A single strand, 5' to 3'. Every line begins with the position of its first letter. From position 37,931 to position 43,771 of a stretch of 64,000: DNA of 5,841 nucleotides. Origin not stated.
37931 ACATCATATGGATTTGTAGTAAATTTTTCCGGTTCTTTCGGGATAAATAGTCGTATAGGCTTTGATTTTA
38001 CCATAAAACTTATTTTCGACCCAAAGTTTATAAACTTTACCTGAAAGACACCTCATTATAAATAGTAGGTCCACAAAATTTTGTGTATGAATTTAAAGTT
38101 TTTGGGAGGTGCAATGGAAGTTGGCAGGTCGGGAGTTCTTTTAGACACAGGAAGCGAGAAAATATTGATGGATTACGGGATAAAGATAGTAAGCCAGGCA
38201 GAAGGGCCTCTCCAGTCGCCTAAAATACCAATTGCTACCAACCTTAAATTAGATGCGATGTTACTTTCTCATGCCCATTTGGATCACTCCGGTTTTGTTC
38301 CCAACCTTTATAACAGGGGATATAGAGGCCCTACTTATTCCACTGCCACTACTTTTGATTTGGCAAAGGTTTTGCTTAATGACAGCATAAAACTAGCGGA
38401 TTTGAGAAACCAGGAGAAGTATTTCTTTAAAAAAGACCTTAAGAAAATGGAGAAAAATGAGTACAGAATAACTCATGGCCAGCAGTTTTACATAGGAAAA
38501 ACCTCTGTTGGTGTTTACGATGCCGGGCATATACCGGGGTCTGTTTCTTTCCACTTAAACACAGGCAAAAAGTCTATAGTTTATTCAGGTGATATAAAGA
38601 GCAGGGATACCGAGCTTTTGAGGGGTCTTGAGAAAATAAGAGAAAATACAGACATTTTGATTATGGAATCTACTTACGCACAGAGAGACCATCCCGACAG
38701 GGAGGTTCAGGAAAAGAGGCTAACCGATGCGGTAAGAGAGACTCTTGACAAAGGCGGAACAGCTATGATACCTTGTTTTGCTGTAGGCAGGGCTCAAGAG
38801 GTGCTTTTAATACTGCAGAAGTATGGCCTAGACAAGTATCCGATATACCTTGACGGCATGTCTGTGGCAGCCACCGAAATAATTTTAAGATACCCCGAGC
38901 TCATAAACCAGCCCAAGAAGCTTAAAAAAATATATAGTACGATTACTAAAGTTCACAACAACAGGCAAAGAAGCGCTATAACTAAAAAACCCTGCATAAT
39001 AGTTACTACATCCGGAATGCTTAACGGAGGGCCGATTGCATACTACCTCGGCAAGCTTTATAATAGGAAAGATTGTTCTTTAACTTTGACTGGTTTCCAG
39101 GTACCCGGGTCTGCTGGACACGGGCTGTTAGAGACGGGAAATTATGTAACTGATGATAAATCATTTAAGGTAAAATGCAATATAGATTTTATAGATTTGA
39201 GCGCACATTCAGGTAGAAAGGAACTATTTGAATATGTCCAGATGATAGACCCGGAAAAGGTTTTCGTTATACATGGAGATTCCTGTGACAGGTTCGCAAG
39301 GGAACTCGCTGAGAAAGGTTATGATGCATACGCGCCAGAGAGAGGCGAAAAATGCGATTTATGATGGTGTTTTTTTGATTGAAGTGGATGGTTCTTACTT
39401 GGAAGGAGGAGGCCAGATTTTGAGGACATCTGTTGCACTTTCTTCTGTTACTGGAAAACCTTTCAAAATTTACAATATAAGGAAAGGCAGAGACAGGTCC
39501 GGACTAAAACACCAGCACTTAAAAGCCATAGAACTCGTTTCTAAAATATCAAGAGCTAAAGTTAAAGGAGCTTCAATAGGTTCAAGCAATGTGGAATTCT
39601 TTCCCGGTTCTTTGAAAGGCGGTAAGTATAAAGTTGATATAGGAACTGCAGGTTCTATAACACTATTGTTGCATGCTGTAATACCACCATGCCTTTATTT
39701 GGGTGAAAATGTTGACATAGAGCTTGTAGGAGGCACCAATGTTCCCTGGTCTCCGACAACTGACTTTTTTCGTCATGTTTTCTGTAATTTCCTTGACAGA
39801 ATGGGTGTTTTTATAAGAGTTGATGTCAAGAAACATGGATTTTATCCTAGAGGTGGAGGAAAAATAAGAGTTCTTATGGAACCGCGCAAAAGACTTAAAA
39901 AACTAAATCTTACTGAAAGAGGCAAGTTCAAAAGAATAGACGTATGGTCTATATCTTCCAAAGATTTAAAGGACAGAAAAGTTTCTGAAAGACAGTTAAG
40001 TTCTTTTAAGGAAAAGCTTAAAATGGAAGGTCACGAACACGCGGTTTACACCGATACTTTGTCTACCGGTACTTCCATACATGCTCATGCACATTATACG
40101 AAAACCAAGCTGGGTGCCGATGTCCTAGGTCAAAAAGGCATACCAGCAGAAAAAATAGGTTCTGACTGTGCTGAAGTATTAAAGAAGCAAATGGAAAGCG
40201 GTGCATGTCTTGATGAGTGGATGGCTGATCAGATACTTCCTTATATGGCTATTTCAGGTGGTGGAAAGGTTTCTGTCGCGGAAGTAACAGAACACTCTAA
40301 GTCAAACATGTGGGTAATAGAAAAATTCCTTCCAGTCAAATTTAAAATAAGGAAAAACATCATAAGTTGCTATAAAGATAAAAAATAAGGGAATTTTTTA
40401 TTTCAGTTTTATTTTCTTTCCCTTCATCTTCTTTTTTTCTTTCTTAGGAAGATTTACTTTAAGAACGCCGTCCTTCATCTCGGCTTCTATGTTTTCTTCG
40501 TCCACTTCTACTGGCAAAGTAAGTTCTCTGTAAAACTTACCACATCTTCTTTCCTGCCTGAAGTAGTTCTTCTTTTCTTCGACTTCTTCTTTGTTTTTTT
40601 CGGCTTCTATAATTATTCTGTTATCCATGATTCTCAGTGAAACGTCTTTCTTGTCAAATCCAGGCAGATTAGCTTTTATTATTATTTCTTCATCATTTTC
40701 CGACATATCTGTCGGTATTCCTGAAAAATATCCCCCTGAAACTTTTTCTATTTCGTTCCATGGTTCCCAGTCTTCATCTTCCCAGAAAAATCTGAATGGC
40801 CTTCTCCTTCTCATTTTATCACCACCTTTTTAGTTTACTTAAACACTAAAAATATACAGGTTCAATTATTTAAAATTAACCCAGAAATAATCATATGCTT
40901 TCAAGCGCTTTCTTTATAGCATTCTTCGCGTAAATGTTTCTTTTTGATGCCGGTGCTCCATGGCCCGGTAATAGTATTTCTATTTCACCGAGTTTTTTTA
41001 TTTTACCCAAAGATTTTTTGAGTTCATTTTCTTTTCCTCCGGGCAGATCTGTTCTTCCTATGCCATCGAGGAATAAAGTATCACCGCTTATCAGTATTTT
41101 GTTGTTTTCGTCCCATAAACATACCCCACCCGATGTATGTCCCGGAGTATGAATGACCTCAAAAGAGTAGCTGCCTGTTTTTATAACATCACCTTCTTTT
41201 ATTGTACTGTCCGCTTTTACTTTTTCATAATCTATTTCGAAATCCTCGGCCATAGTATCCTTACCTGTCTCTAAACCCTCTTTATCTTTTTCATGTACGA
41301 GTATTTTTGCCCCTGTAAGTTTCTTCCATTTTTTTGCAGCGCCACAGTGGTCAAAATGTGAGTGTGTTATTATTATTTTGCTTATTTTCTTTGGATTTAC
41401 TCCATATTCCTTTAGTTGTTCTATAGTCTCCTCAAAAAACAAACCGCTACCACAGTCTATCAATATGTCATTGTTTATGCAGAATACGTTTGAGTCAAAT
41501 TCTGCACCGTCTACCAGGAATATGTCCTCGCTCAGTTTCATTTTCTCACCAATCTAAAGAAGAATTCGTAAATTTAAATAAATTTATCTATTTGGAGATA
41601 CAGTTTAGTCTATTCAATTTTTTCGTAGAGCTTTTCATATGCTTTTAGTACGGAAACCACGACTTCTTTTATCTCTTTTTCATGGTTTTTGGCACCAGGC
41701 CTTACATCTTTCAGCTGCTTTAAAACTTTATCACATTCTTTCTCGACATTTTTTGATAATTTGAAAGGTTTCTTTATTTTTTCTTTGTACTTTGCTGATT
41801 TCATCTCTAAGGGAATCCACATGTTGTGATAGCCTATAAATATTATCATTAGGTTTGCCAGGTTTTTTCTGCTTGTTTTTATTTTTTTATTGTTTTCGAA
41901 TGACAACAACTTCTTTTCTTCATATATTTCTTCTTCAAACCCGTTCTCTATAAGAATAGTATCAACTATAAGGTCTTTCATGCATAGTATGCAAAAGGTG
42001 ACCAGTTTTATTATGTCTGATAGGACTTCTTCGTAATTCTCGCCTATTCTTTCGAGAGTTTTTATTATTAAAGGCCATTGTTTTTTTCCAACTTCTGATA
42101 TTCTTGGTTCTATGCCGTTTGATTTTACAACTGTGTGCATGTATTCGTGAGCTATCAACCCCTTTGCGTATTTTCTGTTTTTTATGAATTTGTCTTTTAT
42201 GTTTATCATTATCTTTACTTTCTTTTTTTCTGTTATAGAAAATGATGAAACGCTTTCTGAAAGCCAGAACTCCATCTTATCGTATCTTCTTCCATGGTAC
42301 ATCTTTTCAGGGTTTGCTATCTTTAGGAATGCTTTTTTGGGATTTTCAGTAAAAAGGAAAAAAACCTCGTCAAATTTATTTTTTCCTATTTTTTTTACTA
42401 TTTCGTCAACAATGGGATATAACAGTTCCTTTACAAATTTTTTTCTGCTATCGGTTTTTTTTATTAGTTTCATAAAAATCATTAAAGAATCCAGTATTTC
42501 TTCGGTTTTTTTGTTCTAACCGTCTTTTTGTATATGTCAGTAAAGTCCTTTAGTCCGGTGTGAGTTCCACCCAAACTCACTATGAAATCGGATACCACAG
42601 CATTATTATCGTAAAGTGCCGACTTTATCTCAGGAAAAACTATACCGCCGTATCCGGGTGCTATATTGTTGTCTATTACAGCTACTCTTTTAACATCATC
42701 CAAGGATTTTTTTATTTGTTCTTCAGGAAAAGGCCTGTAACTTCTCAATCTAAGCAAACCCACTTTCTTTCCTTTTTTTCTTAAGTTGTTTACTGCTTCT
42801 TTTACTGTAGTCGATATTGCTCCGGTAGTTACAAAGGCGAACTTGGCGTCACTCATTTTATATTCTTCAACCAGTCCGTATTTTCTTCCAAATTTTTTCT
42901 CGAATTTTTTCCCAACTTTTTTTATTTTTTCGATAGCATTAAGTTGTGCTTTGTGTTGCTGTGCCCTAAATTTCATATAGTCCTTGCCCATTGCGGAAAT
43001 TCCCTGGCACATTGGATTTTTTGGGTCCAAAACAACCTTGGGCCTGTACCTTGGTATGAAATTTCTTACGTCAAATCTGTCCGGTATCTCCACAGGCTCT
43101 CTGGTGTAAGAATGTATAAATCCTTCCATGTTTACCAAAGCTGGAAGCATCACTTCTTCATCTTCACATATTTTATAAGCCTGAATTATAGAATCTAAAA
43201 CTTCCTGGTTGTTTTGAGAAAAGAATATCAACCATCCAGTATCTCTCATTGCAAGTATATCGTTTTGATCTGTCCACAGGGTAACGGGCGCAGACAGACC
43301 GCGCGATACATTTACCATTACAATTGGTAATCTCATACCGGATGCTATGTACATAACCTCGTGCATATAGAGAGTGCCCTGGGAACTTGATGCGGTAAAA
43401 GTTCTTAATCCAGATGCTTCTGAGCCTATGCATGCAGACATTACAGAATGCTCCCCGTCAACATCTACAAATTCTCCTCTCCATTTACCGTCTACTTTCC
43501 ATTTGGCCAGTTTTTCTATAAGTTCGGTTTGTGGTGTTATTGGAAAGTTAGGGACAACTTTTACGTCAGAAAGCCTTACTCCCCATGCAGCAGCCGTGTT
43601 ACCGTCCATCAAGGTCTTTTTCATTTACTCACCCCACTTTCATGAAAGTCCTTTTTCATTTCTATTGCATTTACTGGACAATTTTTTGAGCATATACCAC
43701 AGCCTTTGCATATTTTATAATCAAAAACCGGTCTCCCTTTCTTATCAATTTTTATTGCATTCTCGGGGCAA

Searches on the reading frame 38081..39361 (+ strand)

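Call 29: search_protein_families(library=pfam, proteins=[window:38081-39361:+], max_evalue=0.00001)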
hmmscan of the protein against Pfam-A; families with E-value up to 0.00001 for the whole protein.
window:38081-39361:+ (427 aa): 5 families
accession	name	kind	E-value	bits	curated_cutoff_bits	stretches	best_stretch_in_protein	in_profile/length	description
PF10996.14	Beta-Casp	-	1.7e-19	71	27.7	1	238-348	1-119/120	Beta-Casp domain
PF07521.17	RMMBL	-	1.9e-14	53.8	21.6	1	363-419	3-63/63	Zn-dependent metallo-hydrolase RNA specificity domain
PF16661.11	Lactamase_B_6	-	5.3e-10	39.4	27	1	21-189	2-179/193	Metallo-beta-lactamase superfamily domain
PF12706.13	Lactamase_B_2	-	3.8e-08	33.6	27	1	27-206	2-173/200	Beta-lactamase superfamily domain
PF00753.33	Lactamase_B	-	2e-06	28.3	22.7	1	17-181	16-159/196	Metallo-beta-lactamase superfamily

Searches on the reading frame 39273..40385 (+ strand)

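Call 29: search_protein_families(library=pfam, proteins=[window:39273-40385:+], max_evalue=0.00001)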
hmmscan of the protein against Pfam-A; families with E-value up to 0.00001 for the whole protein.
window:39273-40385:+ (371 aa): 2 families
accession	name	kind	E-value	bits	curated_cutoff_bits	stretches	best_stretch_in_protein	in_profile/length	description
PF01137.26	RTC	-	1.3e-82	276.7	27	1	42-359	1-221/221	RNA 3'-terminal phosphate cyclase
PF05189.18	RTC_insert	-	1.1e-12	48.7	23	1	214-307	1-101/102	RNA 3'-terminal phosphate cyclase (RTC), insert domain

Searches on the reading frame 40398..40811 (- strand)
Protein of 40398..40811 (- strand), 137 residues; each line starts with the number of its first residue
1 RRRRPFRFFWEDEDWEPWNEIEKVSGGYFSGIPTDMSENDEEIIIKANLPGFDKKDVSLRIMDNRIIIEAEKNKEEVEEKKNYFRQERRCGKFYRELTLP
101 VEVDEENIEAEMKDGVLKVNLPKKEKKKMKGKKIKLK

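Call 31: search_protein_families(library=pfam, proteins=[window:40398-40811:-], max_evalue=0.00001)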
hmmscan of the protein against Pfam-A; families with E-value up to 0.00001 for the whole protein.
window:40398-40811:- (137 aa): 2 families
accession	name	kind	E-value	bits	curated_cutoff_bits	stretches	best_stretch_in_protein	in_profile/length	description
PF00011.27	HSP20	-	4.1e-24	85.1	20.8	1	35-135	1-100/102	Hsp20/alpha crystallin family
PF17886.7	ArsA_HSP20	-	7.7e-09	35.4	22.5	1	41-120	2-62/63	HSP20-like domain found in ArsA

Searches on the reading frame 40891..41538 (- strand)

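Call 31: search_protein_families(library=pfam, proteins=[window:40891-41538:-], max_evalue=0.00001)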
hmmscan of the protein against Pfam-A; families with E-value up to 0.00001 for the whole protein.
window:40891-41538:- (215 aa): 3 families
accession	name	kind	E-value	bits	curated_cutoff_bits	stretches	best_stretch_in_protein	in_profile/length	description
PF00753.33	Lactamase_B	-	2.8e-33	116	22.7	1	24-193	17-196/196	Metallo-beta-lactamase superfamily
PF19583.5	ODP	-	9.6e-15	55.4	27.2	1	22-154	12-136/194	ODP family beta lactamase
PF12706.13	Lactamase_B_2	-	1.1e-07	32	27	1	25-132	3-109/200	Beta-lactamase superfamily domain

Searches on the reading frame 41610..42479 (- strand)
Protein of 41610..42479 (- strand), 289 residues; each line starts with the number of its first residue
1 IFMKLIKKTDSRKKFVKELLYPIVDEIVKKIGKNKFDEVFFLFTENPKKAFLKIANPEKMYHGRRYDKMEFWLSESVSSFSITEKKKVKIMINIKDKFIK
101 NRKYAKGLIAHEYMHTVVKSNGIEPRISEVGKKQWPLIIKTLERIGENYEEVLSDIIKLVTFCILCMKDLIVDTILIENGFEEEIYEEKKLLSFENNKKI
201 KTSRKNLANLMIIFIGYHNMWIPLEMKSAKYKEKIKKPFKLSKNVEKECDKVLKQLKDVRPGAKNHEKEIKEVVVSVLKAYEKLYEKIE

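Call 31: search_protein_families(library=pfam, proteins=[window:41610-42479:-], max_evalue=0.00001)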
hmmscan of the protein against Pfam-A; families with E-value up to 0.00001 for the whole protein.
window:41610-42479:- (289 aa): 0 families

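Call 62: search_protein_families(library=pfam, proteins=[window:41610-42479:-], max_evalue=0.1)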
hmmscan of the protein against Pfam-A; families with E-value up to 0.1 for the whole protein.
window:41610-42479:- (289 aa): 1 family
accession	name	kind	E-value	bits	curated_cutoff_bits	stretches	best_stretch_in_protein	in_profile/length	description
PF20644.2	Rrn7_cyclin_N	-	0.033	14.7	24.1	0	111-226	6-103/126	Rrn7/TAF1B, N-terminal cyclin domain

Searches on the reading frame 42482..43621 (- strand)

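Call 14: search_protein_families(library=pfam, proteins=[window:42482-43621:-])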
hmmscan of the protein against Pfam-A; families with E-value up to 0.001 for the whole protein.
window:42482-43621:- (379 aa): 3 families
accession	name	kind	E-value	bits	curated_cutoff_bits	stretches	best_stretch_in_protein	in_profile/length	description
PF01855.24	POR_N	-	2.3e-61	207.9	27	1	18-236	6-229/231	Pyruvate flavodoxin/ferredoxin oxidoreductase, thiamine diP-bdg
PF17147.9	PFOR_II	-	1.1e-28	100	27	1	259-359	1-101/102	Pyruvate:ferredoxin oxidoreductase core domain II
PF02780.25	Transketolase_C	-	5e-07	30.1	25.9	1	260-326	11-78/124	Transketolase, C-terminal domain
